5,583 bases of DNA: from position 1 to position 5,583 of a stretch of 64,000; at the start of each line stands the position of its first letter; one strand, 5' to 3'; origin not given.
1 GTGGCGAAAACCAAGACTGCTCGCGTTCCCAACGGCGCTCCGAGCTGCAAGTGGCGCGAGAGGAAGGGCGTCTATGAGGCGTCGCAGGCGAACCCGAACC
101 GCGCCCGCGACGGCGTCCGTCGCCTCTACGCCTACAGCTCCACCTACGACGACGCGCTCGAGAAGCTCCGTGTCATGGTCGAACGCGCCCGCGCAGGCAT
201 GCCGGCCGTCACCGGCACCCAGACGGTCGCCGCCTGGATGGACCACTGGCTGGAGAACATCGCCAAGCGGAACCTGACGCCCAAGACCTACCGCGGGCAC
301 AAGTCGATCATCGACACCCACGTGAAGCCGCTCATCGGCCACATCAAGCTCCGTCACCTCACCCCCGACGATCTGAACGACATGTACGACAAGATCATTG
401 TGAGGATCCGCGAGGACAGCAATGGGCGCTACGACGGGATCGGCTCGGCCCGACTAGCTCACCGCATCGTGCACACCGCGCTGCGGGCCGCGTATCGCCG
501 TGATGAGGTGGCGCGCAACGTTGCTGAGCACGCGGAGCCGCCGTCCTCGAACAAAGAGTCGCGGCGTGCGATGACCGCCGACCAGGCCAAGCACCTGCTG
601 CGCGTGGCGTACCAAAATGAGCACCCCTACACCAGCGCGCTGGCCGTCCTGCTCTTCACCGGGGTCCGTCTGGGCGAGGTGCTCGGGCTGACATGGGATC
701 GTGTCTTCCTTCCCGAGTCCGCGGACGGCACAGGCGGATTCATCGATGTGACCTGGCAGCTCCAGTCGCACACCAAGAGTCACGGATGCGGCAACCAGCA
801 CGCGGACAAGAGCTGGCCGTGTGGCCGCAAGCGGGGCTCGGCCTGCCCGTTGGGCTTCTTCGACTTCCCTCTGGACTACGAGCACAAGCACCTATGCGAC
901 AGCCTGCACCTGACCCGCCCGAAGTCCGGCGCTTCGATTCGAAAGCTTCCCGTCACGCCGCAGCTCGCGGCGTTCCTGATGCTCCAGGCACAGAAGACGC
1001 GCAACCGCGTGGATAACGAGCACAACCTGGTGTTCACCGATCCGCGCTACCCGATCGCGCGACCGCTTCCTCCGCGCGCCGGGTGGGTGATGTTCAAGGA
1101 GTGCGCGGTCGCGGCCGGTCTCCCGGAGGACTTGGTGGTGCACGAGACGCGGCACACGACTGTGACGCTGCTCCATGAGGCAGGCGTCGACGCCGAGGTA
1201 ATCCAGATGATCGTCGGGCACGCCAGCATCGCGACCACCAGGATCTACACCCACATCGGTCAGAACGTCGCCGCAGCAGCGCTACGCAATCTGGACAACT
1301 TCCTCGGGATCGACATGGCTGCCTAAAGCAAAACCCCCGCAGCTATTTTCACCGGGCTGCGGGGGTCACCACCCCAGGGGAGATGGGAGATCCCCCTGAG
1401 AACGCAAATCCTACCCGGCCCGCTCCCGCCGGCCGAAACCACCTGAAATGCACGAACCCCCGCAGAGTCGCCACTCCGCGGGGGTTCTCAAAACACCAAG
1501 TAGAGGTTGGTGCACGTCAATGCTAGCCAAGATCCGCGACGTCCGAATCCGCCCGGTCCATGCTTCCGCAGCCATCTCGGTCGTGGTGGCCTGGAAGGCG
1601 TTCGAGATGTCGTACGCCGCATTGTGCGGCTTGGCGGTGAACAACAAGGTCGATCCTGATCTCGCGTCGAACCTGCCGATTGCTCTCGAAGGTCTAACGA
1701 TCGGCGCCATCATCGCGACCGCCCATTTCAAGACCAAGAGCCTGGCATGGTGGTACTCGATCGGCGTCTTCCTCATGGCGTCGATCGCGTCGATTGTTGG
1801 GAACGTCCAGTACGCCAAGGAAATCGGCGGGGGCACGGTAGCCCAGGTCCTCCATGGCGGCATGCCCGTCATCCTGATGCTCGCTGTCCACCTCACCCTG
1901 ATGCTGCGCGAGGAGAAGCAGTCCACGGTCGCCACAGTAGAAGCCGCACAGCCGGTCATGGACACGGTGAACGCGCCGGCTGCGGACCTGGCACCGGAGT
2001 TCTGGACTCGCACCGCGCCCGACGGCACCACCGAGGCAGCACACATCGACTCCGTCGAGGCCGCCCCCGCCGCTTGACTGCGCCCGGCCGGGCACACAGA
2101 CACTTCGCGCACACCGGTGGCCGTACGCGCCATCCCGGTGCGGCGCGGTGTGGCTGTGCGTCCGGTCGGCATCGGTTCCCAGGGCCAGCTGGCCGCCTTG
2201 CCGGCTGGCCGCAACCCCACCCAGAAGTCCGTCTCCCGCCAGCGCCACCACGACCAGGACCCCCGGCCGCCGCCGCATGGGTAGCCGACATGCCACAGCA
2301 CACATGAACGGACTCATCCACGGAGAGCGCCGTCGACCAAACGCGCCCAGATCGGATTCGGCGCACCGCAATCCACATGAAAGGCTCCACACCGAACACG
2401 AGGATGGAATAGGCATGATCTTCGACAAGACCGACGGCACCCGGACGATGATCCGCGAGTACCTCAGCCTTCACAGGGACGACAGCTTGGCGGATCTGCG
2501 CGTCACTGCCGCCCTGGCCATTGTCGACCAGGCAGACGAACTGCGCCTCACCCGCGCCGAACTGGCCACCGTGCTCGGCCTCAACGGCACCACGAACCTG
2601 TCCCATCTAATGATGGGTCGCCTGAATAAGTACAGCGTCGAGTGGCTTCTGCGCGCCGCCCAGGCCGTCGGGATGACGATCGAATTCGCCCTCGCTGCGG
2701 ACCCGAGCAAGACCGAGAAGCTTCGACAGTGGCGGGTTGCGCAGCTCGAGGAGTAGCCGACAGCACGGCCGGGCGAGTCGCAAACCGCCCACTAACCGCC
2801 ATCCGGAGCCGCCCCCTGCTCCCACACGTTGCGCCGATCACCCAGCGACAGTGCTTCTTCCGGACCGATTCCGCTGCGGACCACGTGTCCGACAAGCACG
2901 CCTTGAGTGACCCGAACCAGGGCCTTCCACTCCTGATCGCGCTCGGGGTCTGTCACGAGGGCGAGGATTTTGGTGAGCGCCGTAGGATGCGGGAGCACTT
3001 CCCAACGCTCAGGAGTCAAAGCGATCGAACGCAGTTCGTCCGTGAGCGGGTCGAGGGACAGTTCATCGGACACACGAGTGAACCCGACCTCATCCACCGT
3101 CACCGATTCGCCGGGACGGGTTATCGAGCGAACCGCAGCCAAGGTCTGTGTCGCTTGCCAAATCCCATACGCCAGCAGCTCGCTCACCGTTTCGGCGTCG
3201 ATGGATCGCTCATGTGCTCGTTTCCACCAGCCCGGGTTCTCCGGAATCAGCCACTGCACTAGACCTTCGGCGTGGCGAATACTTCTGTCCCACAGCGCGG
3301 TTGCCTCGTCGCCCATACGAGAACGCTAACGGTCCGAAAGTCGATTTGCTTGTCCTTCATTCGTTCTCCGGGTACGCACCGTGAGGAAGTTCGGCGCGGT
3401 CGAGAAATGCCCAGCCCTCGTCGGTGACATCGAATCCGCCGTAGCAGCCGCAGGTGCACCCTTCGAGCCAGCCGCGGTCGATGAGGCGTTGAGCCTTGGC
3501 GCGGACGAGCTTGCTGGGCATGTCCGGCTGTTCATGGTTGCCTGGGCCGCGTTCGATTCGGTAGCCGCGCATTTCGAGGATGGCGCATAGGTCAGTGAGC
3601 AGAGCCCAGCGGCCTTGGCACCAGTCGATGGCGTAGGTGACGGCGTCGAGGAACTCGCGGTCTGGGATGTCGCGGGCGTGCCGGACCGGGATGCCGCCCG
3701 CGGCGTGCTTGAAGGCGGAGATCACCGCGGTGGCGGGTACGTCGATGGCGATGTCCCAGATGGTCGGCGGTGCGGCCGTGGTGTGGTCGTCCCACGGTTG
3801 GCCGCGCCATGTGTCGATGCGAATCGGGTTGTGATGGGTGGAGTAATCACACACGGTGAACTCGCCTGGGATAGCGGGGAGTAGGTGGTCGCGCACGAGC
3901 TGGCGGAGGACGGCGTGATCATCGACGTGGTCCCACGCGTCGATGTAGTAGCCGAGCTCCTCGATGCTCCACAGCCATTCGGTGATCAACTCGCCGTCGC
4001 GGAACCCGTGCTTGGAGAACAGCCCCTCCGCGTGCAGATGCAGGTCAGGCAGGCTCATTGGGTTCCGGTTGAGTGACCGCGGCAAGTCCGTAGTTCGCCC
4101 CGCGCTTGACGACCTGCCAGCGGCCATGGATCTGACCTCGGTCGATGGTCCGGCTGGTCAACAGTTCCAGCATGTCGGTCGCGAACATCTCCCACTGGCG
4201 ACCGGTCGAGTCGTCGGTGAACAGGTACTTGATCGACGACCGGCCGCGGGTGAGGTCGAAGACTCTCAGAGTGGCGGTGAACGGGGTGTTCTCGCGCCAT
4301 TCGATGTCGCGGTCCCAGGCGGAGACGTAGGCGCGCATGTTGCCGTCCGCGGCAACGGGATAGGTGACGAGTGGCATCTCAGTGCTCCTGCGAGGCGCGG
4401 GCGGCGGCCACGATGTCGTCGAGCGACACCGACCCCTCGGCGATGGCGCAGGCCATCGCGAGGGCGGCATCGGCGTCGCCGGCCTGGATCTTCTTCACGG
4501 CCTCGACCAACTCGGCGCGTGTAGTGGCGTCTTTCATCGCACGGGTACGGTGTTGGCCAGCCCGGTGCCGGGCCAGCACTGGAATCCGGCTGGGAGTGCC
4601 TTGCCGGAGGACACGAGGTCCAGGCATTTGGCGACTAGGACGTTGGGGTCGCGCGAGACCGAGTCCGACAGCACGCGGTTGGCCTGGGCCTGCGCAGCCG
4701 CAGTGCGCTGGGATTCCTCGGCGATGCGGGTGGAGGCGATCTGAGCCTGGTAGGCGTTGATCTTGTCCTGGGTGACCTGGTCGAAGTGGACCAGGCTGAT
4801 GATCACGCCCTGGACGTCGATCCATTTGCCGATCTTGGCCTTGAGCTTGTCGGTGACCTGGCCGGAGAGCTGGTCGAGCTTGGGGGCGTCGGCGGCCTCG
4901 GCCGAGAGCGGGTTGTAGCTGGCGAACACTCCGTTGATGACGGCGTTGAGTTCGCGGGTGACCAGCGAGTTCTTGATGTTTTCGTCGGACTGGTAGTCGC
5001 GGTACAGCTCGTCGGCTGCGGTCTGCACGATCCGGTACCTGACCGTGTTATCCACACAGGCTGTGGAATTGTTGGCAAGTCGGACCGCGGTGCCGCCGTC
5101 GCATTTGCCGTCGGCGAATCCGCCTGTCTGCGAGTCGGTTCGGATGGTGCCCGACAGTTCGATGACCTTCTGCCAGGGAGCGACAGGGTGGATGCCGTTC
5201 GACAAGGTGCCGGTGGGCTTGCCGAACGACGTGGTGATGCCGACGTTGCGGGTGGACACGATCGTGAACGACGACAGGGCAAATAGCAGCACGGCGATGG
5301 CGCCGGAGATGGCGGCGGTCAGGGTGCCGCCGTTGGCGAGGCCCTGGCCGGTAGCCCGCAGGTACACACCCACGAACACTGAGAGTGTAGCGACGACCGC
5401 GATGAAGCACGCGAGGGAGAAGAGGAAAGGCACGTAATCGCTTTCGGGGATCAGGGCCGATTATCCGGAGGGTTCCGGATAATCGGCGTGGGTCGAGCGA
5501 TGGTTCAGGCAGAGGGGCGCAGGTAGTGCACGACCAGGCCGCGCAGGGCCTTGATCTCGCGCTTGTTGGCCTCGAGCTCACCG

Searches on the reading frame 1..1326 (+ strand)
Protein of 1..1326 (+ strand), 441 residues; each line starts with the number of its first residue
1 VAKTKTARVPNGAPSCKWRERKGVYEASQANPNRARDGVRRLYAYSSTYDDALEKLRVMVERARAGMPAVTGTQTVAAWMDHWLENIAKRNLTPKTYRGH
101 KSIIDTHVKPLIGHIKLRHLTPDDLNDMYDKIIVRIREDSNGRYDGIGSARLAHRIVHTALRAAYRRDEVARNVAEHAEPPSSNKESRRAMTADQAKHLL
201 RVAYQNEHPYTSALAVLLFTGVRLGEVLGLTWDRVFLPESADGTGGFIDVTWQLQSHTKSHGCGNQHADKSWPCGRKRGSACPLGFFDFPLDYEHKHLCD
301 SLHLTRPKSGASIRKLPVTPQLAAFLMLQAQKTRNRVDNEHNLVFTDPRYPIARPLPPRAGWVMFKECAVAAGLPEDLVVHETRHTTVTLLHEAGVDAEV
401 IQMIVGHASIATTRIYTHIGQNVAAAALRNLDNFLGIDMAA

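Call 68: search_protein_families(library=phrogs, proteins=[window:1-1326:+], max_evalue=0.001)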
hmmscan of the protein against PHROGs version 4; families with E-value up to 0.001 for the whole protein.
window:1-1326:+ (441 aa): 6 families
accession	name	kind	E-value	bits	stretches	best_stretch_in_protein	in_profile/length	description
phrog_1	-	integration and excision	5.4e-57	195.4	1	18-436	117-452/611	integrase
phrog_216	-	integration and excision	8.5e-29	101.6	1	153-433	18-238/301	integrase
phrog_7685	-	integration and excision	1.3e-09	39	1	308-429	123-233/240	integrase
phrog_26960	-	unknown function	5e-06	27.8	1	48-128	41-122/146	-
phrog_7244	-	integration and excision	3.7e-05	24.1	1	73-235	72-223/263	integrase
phrog_7269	-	integration and excision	0.00026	21.8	0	369-426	19-76/89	integrase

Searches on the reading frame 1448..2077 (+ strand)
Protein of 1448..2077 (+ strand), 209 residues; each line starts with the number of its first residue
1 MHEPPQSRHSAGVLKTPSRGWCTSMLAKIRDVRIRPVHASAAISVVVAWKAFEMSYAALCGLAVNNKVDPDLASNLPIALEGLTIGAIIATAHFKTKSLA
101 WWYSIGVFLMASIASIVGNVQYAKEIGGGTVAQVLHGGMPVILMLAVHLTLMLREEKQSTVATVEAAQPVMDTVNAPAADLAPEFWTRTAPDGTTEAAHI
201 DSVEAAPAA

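Call 68: search_protein_families(library=phrogs, proteins=[window:1448-2077:+], max_evalue=0.001)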
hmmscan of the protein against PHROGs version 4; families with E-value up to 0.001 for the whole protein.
window:1448-2077:+ (209 aa): 1 family
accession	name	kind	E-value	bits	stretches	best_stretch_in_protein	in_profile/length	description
phrog_733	-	integration and excision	3e-20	74.1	1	23-192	66-230/336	excisionase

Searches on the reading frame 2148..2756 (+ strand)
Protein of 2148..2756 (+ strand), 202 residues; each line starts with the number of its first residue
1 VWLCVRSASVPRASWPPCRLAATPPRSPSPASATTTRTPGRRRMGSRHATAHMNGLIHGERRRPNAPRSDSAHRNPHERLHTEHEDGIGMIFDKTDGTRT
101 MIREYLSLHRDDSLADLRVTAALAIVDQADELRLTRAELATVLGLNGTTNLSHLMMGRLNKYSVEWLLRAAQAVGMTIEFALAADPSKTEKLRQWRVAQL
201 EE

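Call 68: search_protein_families(library=phrogs, proteins=[window:2148-2756:+], max_evalue=0.001)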
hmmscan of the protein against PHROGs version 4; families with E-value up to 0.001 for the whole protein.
window:2148-2756:+ (202 aa): 1 family
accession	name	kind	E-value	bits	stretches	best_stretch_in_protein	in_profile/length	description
phrog_2339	-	DNA, RNA and nucleotide metabolism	0.00015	22.7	1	114-184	19-88/98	HTH DNA binding protein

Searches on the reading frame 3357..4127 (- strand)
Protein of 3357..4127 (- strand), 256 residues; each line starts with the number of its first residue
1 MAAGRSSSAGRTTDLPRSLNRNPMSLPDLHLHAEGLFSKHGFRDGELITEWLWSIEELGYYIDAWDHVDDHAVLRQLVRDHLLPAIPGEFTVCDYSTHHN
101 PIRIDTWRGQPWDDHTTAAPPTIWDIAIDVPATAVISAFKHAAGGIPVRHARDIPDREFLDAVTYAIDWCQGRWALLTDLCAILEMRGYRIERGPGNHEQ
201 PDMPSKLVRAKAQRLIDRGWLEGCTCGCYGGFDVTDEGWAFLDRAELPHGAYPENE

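Call 68: search_protein_families(library=phrogs, proteins=[window:3357-4127:-], max_evalue=0.001)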
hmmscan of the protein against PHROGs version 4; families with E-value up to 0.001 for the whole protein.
window:3357-4127:- (256 aa): 2 families
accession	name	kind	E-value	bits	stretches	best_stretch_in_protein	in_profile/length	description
phrog_5135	-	unknown function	1.7e-17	64.6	1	148-243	6-98/111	-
phrog_14052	-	unknown function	9.9e-16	59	1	148-244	66-159/177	-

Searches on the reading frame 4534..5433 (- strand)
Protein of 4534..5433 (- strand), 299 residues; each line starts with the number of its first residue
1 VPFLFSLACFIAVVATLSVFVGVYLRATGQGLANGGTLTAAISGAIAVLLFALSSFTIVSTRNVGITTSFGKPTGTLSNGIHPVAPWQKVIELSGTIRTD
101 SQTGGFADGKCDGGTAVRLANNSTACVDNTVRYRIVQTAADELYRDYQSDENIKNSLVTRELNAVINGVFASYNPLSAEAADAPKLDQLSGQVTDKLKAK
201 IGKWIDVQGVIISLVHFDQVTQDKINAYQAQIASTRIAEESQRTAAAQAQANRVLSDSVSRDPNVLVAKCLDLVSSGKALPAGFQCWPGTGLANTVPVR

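Call 14: search_protein_families(library=phrogs, proteins=[window:4534-5433:-], max_evalue=0.00001)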
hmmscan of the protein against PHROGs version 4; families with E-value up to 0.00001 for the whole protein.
window:4534-5433:- (299 aa): 1 family
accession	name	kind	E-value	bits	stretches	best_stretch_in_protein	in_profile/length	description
phrog_200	-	other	1.6e-43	150.2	1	11-294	49-349/379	lipoprotein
